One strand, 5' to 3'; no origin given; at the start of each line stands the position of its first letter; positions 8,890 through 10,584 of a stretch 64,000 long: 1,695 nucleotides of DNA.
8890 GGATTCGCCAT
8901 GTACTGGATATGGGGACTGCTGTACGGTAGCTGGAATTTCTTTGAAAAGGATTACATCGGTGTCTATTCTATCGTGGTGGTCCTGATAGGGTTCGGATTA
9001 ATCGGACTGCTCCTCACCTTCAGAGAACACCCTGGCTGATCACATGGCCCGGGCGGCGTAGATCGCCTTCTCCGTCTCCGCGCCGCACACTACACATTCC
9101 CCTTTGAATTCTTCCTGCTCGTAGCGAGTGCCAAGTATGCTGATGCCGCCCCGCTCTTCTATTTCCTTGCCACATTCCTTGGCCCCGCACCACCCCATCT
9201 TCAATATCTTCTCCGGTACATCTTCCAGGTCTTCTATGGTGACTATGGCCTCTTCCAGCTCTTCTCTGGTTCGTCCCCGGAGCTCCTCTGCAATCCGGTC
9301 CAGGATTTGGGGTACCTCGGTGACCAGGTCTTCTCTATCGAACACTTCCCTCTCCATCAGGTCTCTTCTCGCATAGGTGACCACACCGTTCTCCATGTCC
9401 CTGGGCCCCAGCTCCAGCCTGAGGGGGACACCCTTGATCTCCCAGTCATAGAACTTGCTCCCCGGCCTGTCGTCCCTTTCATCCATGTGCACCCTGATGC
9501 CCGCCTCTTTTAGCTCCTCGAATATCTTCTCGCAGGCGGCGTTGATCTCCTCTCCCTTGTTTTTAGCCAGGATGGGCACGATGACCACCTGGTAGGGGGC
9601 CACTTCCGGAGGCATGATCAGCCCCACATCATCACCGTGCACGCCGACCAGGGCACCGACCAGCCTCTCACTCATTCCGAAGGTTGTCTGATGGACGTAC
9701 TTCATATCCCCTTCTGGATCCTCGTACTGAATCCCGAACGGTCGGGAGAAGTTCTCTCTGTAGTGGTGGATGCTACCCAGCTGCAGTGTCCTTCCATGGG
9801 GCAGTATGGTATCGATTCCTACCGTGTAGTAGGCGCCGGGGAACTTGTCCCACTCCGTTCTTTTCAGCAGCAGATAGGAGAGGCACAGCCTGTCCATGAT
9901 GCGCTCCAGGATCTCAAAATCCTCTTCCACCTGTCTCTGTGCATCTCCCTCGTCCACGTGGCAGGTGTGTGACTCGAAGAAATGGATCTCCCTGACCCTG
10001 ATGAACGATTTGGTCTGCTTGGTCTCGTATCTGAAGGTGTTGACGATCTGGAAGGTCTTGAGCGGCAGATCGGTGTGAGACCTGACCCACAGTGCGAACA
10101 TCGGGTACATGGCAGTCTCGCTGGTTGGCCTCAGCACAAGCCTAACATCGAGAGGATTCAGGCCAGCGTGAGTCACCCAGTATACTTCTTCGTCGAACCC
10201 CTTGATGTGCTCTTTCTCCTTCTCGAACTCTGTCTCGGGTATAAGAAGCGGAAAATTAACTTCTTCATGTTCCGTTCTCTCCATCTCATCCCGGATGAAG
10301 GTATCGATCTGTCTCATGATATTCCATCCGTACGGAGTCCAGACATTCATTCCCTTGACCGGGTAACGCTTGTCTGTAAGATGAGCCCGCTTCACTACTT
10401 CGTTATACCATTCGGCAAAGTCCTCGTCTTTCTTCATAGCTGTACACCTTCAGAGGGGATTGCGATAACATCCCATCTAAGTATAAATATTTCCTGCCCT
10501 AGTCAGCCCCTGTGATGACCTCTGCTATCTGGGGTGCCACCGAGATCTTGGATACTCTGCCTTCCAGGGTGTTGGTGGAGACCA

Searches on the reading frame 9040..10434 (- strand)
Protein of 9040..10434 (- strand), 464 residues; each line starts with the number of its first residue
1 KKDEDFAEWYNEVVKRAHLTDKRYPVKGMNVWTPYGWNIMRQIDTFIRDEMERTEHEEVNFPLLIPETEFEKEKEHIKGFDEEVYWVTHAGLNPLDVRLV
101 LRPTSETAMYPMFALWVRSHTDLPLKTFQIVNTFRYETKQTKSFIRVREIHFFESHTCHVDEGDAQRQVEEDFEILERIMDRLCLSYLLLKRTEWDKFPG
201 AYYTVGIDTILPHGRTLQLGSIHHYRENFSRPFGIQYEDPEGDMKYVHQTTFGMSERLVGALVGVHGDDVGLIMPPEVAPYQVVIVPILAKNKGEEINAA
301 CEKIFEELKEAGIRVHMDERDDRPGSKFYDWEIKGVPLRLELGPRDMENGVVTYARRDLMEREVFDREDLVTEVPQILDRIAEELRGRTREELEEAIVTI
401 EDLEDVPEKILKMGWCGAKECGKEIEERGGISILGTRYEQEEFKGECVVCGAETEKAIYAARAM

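Call 51: find_homologous_proteins(query=window:9040-10434:-, max_evalue=1e-100)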
Query window:9040-10434:- (464 aa): 6172 proteins with E <= 1e-100 among 8000 candidates; the best 120 are listed.
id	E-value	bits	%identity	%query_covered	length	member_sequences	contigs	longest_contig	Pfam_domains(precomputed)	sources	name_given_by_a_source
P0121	0.0e+0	1075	100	100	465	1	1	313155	PF03129.26,PF00587.31,PF09180.17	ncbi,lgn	-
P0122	1.2e-244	831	76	100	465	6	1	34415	PF03129.26,PF00587.31,PF09180.17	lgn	-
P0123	1.4e-242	824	73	100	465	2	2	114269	PF03129.26,PF00587.31,PF09180.17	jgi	-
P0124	1.7e-242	824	75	100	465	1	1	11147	PF03129.26,PF00587.31,PF09180.17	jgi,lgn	-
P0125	1.9e-242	824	73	100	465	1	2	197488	PF03129.26,PF00587.31,PF09180.17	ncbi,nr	ncbi:MAG: proline--tRNA ligase [Methanomassiliicoccales archaeon]|nr:proline--tRNA ligase [Methanoma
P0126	2.9e-241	820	73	100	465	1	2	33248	PF03129.26,PF00587.31,PF09180.17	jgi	jgi:prolyl-tRNA synthetase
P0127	4.2e-241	819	75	100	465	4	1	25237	PF03129.26,PF00587.31,PF09180.17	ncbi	ncbi:MAG: proline--tRNA ligase [Methanomassiliicoccales archaeon]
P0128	2.2e-239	814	72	100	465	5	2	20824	PF03129.26,PF00587.31,PF09180.17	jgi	jgi:prolyl-tRNA synthetase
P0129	1.7e-238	811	72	100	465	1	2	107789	PF03129.26,PF00587.31,PF09180.17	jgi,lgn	jgi:prolyl-tRNA synthetase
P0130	2.4e-238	810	73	100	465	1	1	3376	PF03129.26,PF00587.31,PF09180.17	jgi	jgi:prolyl-tRNA synthetase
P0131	3.3e-238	810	73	100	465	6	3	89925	PF03129.26,PF00587.31,PF09180.17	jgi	-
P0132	6.6e-238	809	73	100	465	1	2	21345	PF03129.26,PF00587.31,PF09180.17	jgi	jgi:prolyl-tRNA synthetase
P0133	9.3e-238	808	73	100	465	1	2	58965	PF03129.26,PF00587.31,PF09180.17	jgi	jgi:prolyl-tRNA synthetase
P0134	3.1e-237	806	72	100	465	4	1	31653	PF03129.26,PF00587.31,PF09180.17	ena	-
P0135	1.7e-234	797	72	100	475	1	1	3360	PF03129.26,PF00587.31,PF09180.17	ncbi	-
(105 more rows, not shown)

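Call 52: find_encoding_contigs(protein=P0121, flank=2000, max_places=3)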
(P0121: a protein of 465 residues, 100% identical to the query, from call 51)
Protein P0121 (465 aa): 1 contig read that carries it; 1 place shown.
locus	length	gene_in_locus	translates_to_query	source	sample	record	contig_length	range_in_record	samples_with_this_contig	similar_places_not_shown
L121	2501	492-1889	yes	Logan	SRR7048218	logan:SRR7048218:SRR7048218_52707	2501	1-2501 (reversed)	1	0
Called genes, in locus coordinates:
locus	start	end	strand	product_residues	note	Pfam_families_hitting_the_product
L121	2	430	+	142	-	?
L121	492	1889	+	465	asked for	PF00587:tRNA-synt_2b, PF03129:HGTP_anticodon, PF09180:ProRS-C_1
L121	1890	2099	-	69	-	-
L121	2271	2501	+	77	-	?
